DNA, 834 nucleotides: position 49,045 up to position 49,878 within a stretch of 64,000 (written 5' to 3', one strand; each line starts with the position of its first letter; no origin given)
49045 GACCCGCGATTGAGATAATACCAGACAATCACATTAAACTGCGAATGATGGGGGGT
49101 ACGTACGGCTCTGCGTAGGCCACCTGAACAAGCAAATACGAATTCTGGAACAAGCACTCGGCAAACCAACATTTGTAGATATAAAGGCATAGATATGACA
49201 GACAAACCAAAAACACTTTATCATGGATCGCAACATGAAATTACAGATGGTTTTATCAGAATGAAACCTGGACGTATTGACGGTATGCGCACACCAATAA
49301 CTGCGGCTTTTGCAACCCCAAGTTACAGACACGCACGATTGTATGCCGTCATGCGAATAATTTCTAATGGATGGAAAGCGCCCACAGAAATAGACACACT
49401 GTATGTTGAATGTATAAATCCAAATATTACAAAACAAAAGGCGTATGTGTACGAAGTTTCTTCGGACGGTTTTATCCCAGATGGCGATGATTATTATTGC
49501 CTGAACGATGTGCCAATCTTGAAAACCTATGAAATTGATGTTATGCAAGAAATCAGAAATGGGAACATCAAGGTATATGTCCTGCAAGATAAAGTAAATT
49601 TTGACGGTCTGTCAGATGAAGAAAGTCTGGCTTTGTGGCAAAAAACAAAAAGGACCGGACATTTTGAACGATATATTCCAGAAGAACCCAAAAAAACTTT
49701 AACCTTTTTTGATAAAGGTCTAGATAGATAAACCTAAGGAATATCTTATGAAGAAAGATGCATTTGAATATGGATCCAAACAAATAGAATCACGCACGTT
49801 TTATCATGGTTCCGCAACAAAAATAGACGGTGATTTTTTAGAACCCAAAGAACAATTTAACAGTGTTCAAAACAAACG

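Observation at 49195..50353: Two tandem paralogs with a PARP/KptA/DarT-like H-G-S ADP-ribosyltransferase-fold signature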

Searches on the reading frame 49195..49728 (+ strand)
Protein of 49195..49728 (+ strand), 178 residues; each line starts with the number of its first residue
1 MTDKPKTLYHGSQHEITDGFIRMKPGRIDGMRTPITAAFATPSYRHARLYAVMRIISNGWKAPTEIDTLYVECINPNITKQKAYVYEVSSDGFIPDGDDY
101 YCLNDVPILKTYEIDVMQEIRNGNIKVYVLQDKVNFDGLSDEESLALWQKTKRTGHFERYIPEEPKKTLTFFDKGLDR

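Call 3: search_protein_families(library=pfam, proteins=[window:49195-49728:+], max_evalue=10)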
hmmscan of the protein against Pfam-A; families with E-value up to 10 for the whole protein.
window:49195-49728:+ (178 aa): 1 family
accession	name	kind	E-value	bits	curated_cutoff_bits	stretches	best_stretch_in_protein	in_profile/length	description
PF18760.7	ART-PolyVal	-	0.0013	19.9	31.2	1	4-87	5-73/140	ADP-Ribosyltransferase in polyvalent proteins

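Call 4: search_protein_families(library=ncbifam, proteins=[window:49195-49728:+], max_evalue=10)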
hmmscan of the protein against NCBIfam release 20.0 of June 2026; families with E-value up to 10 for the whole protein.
window:49195-49728:+ (178 aa): 1 family
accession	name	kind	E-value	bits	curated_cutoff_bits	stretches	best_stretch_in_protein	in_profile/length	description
NF010035.0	PRK13510.1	equivalog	0.029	14.7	104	1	95-142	22-69/95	sulfurtransferase complex subunit TusB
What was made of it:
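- Tried and rejected: NCBIfam gave only a spurious TusB hit (call 4).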

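Call 7: find_homologous_proteins(query=window:49195-49728:+, max_evalue=0.001)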
Query window:49195-49728:+ (178 aa): 52 proteins with E <= 0.001 among 65 candidates.
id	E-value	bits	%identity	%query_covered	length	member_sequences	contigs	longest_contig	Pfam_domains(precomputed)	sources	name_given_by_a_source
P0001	8.3e-104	363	89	100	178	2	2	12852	-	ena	-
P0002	3.0e-93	329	80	100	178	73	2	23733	-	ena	-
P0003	4.2e-93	328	81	100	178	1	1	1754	-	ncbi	-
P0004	5.1e-93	328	80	100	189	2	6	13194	-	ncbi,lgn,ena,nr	ncbi:MAG: hypothetical protein J6J82_00460 [Alphaproteobacteria bacterium]|nr:hypothetical protein [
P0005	5.0e-91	321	78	100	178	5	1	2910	-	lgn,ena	-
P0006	1.4e-90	320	79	100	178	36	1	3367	-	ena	-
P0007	2.0e-90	319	80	100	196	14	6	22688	-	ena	-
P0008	2.1e-90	319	77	100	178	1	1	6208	-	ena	-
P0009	2.2e-89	316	76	100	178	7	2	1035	-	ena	-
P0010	1.3e-87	310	78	100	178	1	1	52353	-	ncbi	-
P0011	2.0e-85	303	75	100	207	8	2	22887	-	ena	-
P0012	9.4e-85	301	76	100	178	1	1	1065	-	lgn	-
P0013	2.1e-84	300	75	100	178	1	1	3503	-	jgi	jgi:hypothetical protein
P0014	3.3e-84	299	75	100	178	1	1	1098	-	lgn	-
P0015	4.5e-83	296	74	100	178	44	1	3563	-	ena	-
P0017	2.0e-80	287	72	100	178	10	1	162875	-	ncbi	-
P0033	1.4e-40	157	49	99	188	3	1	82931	-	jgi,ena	-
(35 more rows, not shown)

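Call 16: search_protein_families(library=pfam, alignment_id=A2, max_evalue=1)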
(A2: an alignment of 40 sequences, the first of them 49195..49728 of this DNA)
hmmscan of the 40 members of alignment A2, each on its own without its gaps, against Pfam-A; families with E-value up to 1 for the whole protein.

A. member 1, window:49195-49728:+ (178 aa): 1 family
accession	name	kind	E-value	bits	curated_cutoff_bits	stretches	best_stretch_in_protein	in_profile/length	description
PF18760.7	ART-PolyVal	-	0.0013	19.9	31.2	1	4-87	5-73/140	ADP-Ribosyltransferase in polyvalent proteins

B. families by the number of members that match (of 40 scanned): 19 families
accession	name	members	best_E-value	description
PF20282.3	CTD6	7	0.0027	C-terminal domain 6 of the ABC-three component (ABC-3C) systems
PF18760.7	ART-PolyVal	6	0.0013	ADP-Ribosyltransferase in polyvalent proteins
PF10763.15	DUF2584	6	0.072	Protein of unknown function (DUF2584)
PF12120.14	Arr-ms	4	0.085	Rifampin ADP-ribosyl transferase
PF03739.19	LptF_LptG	2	0.047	Lipopolysaccharide export system permease LptF/LptG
PF16924.11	DpaA_N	2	0.066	Dipicolinate synthase subunit A N-terminal domain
PF10782.14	zf-C2HCIx2C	1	0.0037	Zinc-finger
PF20318.3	DUF6613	1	0.004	Family of unknown function (DUF6613)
PF04740.18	LXG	1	0.031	LXG domain of WXG superfamily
PF10474.15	Syndetin_C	1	0.038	Syndetin, C-terminal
PF07682.17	SOR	1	0.059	Sulphur oxygenase reductase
PF23981.1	DUF7305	1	0.099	Domain of unknown function (DUF7305)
PF10073.14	GapR_DNA-bd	1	0.11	GapR-like, DNA-binding domain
PF05165.17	GCH_III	1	0.13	GTP cyclohydrolase III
PF14114.12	DUF4286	1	0.13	Domain of unknown function (DUF4286)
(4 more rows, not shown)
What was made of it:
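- On ART-PolyVal (PF18760): 6 of 40 members give weak hits (calls 3, 16).
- Weak Pfam similarity to ART-PolyVal (calls 3, 16).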

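Call 18: predict_structure(alignment_id=A2)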
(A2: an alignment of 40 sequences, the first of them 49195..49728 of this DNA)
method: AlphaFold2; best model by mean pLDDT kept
length: 178 residues; sequences in the alignment: 40
mean_pLDDT: 88.9   pTM: 0.81
mean pLDDT of the five models: 88.9, 88.6, 88.3, 87.9, 87.8
residues with pLDDT >= 90: 140; 70-90: 16; 50-70: 7; < 50: 15
segments of 3 or more residues with pLDDT < 50: 165-178
pLDDT, mean of each block of 10 residues (from residue 1): 82 97 82 86 97 95 94 94 98 92 97 97 97 93 94 95 58 41
secondary structure, 60 per line:
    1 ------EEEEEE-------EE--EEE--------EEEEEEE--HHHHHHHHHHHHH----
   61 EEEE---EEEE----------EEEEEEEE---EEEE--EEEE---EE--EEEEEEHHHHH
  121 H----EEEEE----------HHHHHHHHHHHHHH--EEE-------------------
elements in order: E7-12 E24-26 E35-41 H44-56 E61-64 E68-71 E82-89 E93-96 E99-102 E110-115 H116-121 E126-130 H141-154 E157-159

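Call 25: search_solved_structures(query=A2, max_evalue=10, show_alignments=3)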
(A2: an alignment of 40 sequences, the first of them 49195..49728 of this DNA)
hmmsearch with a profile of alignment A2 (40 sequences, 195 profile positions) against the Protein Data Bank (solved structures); distinct sequences matched with E-value up to 10: 1.
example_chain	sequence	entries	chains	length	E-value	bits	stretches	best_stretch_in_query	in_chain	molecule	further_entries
8dkt_A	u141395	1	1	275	0.42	13.3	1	111-141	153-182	Septin-1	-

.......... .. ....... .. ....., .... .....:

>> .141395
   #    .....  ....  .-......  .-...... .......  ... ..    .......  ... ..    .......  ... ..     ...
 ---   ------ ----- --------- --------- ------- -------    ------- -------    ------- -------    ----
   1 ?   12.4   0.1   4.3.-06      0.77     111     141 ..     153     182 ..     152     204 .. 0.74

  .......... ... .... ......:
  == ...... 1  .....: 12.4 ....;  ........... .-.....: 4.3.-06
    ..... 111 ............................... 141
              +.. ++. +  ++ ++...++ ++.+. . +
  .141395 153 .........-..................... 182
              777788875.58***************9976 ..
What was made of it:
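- Tried and rejected: Single-sequence and family-profile searches against PDB sequences found nothing relevant (call 25).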

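Call 27: search_protein_representatives(alignment_id=A2)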
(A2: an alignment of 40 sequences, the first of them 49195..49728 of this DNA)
Query: 40 sequences, 195 profile positions. Proteins with E-value up to 0.001 (for the whole library): 72; up to 1e-10: 38; up to 1e-30: 16. The best 72 are listed.
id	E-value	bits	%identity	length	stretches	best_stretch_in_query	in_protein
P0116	1.8e-119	412.6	-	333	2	7-174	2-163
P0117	9.9e-96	335.1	-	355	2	12-179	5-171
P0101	5.4e-66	238.1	-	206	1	10-193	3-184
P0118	3.3e-65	235.5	-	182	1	7-190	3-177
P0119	2.0e-60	219.9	-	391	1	9-190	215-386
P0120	4.3e-56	205.8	-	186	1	5-190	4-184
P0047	3.9e-55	202.7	-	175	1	6-184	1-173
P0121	7.1e-44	165.9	-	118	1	11-113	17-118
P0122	9.9e-39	149.1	-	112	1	6-120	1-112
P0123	5.9e-37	143.3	-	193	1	3-161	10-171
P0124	9.9e-37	142.6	-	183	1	9-182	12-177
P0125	6.8e-32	126.8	-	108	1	94-187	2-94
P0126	1.3e-31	126.0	-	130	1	64-189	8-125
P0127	1.4e-31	125.8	-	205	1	10-187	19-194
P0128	3.3e-31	124.6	-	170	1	12-182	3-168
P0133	1.5e-27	112.7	-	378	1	5-141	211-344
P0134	4.3e-27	111.2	-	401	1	8-184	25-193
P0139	4.6e-23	98.0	-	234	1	4-185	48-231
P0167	3.2e-05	39.8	-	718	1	9-139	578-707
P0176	1.8e-04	37.4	-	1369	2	5-171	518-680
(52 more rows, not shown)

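Call 30: search_protein_families(library=pfam, alignment_id=A5, max_evalue=0.01)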
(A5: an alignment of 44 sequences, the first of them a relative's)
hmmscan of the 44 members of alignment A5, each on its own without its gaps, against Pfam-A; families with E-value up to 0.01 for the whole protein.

A. member 1, P0119 (391 aa): 1 family
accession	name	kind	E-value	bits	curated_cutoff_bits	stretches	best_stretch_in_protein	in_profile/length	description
PF11002.13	RDM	-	0.0052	17.2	27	0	98-118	11-31/42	RFPL defining motif (RDM)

B. families by the number of members that match (of 44 scanned): 63 families (the first 25 are shown)
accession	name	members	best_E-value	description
PF12120.14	Arr-ms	6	0.00065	Rifampin ADP-ribosyl transferase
PF21820.2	DUF6886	5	0.00028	Family of unknown function (DUF6886)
PF01966.28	HD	2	0.00048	HD domain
PF13238.12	AAA_18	1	4.5e-17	AAA domain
PF13671.12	AAA_33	1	3.9e-16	AAA domain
PF00702.32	Hydrolase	1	2.2e-15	haloacid dehalogenase-like hydrolase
PF13191.12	AAA_16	1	7.6e-14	AAA ATPase domain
PF01202.28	SKI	1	5.3e-12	Shikimate kinase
PF13401.12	AAA_22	1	5.2e-11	AAA domain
PF13419.12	HAD_2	1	1.8e-10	Haloacid dehalogenase-like hydrolase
PF03193.22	RsgA_GTPase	1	3.8e-10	RsgA GTPase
PF20720.3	nSTAND3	1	8.2e-10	Novel STAND NTPase 3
PF13207.12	AAA_17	1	2.1e-08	AAA domain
PF13555.12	AAA_29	1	2.5e-08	P-loop containing region of AAA domain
PF06414.18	Zeta_toxin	1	7.6e-08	Zeta toxin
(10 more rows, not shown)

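Call 39: find_encoding_contigs(protein=P0017, flank=7000, max_places=1)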
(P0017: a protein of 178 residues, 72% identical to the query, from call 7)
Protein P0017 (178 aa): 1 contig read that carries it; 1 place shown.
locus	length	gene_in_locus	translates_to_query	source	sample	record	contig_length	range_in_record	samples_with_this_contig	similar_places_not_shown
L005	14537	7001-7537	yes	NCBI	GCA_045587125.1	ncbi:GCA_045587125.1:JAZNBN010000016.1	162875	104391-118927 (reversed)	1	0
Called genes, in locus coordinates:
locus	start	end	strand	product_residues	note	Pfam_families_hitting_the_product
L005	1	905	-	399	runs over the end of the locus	PF00579:tRNA-synt_1b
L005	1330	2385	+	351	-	-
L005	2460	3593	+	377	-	PF03572:Peptidase_S41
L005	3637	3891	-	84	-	-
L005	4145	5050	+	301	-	PF00126:HTH_1, PF03466:LysR_substrate (faint)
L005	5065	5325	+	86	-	-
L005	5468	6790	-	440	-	-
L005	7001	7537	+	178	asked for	-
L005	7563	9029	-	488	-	PF00300:His_Phos_1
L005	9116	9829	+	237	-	-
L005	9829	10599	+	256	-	-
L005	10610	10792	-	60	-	-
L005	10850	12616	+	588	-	PF00664:ABC_membrane, PF00005:ABC_tran, PF02463:SMC_N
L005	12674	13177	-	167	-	-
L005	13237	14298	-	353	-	PF00106:adh_short (faint), PF01073:3Beta_HSD, PF01370:Epimerase, PF02719:Polysacc_synt_2, PF04321:RmlD_sub_bind, PF05368:NmrA (faint), PF13460:NAD_binding_10 (weak), PF16363:GDP_Man_Dehyd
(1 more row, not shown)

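Call 40: find_encoding_contigs(protein=P0033, flank=7000, max_places=1)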
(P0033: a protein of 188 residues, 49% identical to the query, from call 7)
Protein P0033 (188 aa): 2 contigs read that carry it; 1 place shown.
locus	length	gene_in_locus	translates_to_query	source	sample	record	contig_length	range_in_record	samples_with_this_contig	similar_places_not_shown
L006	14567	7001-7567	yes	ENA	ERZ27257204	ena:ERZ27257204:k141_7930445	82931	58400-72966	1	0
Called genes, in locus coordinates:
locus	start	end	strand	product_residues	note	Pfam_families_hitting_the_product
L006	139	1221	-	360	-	PF01926:MMR_HSR1, PF02421:FeoB_N (weak), PF06071:YchF-GTPase_C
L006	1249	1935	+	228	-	PF01458:SUFBD_core (weak)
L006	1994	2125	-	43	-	-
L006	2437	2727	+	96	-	PF05101:VirB3 (weak)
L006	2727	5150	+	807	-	PF27097:VirB4_TrbE_N (weak), PF03135:CagE_TrbE_VirB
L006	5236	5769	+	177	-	-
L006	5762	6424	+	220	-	-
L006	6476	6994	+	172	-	PF06941:NT5C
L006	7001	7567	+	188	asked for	-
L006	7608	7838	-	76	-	-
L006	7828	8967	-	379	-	-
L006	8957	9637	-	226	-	PF01427:Peptidase_M15, PF02557:VanY (weak)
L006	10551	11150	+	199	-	PF04028:DUF374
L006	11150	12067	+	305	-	PF02606:LpxK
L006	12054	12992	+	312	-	PF03331:LpxC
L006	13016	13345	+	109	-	-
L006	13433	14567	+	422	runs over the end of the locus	PF06864:PAP_PilO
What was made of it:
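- NT5C lies immediately upstream in L006 (call 40). One ORF1-type gene lies about 1.9 kb downstream of virB3/virB4 (L006, call 40).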

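Call 48: search_protein_families(library=phrogs, proteins=[window:49195-49728:+, P0167, P0176, P0133], max_evalue=0.01)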
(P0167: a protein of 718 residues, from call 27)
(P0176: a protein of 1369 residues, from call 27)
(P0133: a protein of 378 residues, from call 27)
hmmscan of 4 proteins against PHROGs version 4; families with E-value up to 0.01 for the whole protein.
window:49195-49728:+ (178 aa): 1 family
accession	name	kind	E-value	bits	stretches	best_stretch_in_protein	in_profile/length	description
phrog_9193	-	unknown function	0.0065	17.2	1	62-132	39-107/125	-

P0167 (718 aa): 7 families
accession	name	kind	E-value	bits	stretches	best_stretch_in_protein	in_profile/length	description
phrog_8468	-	other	6.1e-16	59.9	1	164-371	6-210/221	HAD-superfamily hydrolase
phrog_1249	-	other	5.2e-07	30.6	1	54-139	63-151/180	acetyltransferase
phrog_29467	-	unknown function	3.3e-06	28.2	1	264-359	64-157/178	-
phrog_1198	-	other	0.00019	22.2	1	437-478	48-95/253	MutT/NUDIX hydrolase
phrog_1185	-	other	0.00042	20.8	1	423-480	144-212/301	nudix hydrolase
phrog_10313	-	other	0.0006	20.6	1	424-473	8-64/159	nudix hydrolase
phrog_420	-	unknown function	0.0076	16.8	1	267-399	96-219/267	unknown function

P0176 (1369 aa): 42 families (the best 25 are shown)
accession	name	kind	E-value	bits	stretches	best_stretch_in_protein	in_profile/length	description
phrog_2071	-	other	7.2e-14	53.2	2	203-259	19-68/282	ATPase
phrog_3757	-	unknown function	8.1e-12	46.2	2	17-60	124-167/367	-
phrog_249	-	moron, auxiliary metabolic gene and host takeover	3.9e-11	43.9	2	130-233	59-160/380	porphyrin biosynthesis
phrog_761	-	other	1.8e-09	38.8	2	22-59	22-65/362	thymidylate kinase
phrog_2107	-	other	2.7e-09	38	1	22-62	6-46/201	thymidylate kinase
phrog_168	-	DNA, RNA and nucleotide metabolism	2.9e-09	38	1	11-51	33-74/314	clamp loader of DNA polymerase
phrog_5846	-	DNA, RNA and nucleotide metabolism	4.6e-09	37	2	15-51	32-70/380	clamp loader of DNA polymerase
phrog_10255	-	other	8.7e-09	36.4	1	21-48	3-30/230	kinase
phrog_2666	-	head and packaging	2.1e-08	34.3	2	16-59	318-364/555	terminase large subunit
phrog_7998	-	unknown function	3.5e-08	34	0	193-225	32-65/339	-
phrog_10401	-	other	5.2e-08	33.1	0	19-51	460-492/667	ATPase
phrog_1815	-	other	1.5e-06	29.6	0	202-229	5-32/197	guanylate kinase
phrog_4339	-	unknown function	3.3e-06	27.5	2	20-51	52-83/552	-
phrog_2376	-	other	5.1e-06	27.1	0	186-233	60-110/363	ATPase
phrog_6891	-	other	1.1e-05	26.3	0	20-44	43-67/310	ATPase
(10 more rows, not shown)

P0133 (378 aa): 1 family
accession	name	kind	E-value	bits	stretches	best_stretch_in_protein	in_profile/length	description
phrog_3921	-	unknown function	7.8e-06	26.4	1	33-143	26-133/227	-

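Call 49: search_protein_families(library=padloc, proteins=[window:49195-49728:+], max_evalue=0.01)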
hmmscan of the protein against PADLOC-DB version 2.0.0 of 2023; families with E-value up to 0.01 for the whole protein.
window:49195-49728:+ (178 aa): 0 families

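Call 65: find_related_loci(query=A1, collection=genome_contigs, flank=6000)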
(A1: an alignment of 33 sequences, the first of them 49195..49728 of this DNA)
Query A1 (178 aa) in genome_contigs; peptide patterns used: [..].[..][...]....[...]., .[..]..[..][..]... (x = any residue, [..] = any of these).
91 stretches matched a pattern; 29 encode a relative of the query (tblastn E <= 1e-3); 28 distinct loci.
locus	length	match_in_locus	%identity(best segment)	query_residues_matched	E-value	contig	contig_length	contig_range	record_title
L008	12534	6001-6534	79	1-178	6e-97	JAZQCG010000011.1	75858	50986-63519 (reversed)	MAG: Candidatus Enterousia sp. isolate T1900044638_TS20190104.MAGScoT_cleanbin_000053 SGB_1212_k141_955524, whole genome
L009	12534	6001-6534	80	1-178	1e-96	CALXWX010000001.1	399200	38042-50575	MAG: uncultured Alphaproteobacteria bacterium isolate BRZ_EC__bin9 genome assembly, contig: BRZ_EC__NODE_9_length_399200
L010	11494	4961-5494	79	1-178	2e-95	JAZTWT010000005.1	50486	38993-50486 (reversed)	MAG: Candidatus Enterousia sp. isolate T1900045332_YK20190021.MAGScoT_cleanbin_000044 SGB_6541_k141_573062, whole genome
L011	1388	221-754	75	1-178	3e-95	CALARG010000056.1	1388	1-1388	MAG TPA_asm: uncultured Alphaproteobacteria bacterium isolate SRR6425825_bin.15_CONCOCT_v1.1_MAG genome assembly, contig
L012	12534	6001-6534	72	1-178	2e-87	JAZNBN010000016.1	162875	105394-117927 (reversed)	MAG: Candidatus Enterousia sp. isolate T1900044741_TS20190207.MAGScoT_cleanbin_000046 SGB_2069_k141_384746, whole genome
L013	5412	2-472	75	22-178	2e-78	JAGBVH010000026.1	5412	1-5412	MAG: Alphaproteobacteria bacterium isolate RGIG9479 Yak_Cecum-4__c575538, whole genome shotgun sequence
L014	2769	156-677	54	1-177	1e-57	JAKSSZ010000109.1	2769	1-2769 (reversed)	MAG: Alphaproteobacteria bacterium isolate Horse_feces294 MAG294_109, whole genome shotgun sequence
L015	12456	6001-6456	58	1-151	3e-54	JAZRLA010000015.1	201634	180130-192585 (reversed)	MAG: Candidatus Enterousia sp. isolate T1900045443_YK20190134.MAGScoT_cleanbin_000016 SGB_7130_k141_1857574, whole genom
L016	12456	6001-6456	58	1-151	3e-54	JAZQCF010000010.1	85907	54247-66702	MAG: Candidatus Enterousia sp. isolate T1900044638_TS20190104.MAGScoT_cleanbin_000062 SGB_1213_k141_2156558, whole genom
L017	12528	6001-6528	48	1-178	5e-47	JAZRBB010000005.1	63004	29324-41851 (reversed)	MAG: Candidatus Enterousia sp. isolate T1900045132_TC20190126.MAGScoT_cleanbin_000016 SGB_4885_k141_574381, whole genome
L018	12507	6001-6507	49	5-176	5e-47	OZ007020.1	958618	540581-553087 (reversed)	MAG: uncultured Alphaproteobacteria bacterium isolate 6730_HET_VAC_contig_11916_metaflye_circ MAG genome assembly, chrom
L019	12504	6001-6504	50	6-176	6e-46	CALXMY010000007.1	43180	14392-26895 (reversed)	MAG: uncultured Alphaproteobacteria bacterium isolate BRZ_RP__bin67 genome assembly, contig: BRZ_RP__NODE_1154_length_43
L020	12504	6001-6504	50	6-176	8e-46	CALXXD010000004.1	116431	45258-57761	MAG: uncultured Alphaproteobacteria bacterium isolate BRZ_AB__bin14 genome assembly, contig: BRZ_AB__NODE_161_length_116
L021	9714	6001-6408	55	1-135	8e-46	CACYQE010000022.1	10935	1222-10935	MAG: uncultured proteobacterium isolate RUG12172 genome assembly, contig: RUG12172_asm_22, whole genome shotgun sequence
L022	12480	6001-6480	50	1-162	2e-44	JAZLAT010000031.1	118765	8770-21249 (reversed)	MAG: Candidatus Enterousia sp. isolate T1900045073_TC20190067.MAGScoT_cleanbin_000009 SGB_4624_k141_2631352, whole genom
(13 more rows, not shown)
